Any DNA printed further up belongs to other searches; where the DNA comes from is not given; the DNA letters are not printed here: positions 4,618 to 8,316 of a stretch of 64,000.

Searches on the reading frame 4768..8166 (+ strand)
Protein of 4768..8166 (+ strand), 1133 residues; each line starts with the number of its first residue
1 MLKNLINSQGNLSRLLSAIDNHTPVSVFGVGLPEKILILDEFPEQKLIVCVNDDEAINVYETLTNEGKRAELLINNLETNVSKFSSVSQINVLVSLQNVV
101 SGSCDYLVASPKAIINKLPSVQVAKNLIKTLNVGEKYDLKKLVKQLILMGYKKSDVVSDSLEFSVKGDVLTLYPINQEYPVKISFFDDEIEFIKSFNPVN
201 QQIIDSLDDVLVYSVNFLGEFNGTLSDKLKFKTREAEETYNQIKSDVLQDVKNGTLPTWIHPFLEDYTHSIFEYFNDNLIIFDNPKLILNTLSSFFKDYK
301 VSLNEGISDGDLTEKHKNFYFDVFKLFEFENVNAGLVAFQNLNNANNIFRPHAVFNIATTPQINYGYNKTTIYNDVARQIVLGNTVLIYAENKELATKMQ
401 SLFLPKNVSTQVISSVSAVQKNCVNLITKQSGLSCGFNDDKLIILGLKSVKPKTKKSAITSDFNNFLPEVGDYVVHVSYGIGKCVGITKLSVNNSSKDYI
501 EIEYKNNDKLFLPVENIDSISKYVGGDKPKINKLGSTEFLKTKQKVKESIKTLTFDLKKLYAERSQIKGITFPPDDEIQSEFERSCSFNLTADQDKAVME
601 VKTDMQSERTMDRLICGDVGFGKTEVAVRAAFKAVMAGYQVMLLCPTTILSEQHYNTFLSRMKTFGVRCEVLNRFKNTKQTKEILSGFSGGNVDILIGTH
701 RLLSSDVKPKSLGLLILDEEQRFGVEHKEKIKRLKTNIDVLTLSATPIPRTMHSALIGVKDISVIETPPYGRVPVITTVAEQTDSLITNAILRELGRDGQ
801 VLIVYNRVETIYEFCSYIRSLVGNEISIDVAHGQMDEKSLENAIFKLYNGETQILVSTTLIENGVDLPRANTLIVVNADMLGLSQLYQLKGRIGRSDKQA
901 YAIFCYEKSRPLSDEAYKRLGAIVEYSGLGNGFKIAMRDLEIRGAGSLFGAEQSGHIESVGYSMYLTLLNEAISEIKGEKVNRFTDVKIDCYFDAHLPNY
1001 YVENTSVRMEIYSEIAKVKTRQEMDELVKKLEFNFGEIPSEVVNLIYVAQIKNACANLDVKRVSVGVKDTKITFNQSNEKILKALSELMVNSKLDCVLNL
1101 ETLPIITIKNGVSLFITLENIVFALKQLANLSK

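Call 8: search_protein_families(library=pfam, proteins=[window:4768-8166:+])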
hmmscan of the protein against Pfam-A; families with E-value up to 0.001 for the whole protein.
window:4768-8166:+ (1133 aa): 6 families
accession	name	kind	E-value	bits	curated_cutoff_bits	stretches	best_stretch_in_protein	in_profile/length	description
PF00270.35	DEAD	-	6.4e-24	85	26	1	592-752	2-164/167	DEAD/DEAH box helicase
PF17757.6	UvrB_inter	-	2.8e-22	79.1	22.9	1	131-214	3-87/91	UvrB interaction domain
PF00271.37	Helicase_C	-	2.4e-21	76.5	23.5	1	792-896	10-109/110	Helicase conserved C-terminal domain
PF03461.20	TRCF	-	5.4e-21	75.2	25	1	993-1079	3-89/95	TRCF domain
PF02559.22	CarD_TRCF_RID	-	9.4e-20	70.9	23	1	469-524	2-57/57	CarD-like/TRCF RID domain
PF22590.2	Cas3-like_C_2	-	7.3e-06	26.7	27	1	798-897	2-105/106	CRISPR-associated nuclease/helicase Cas3, C-terminal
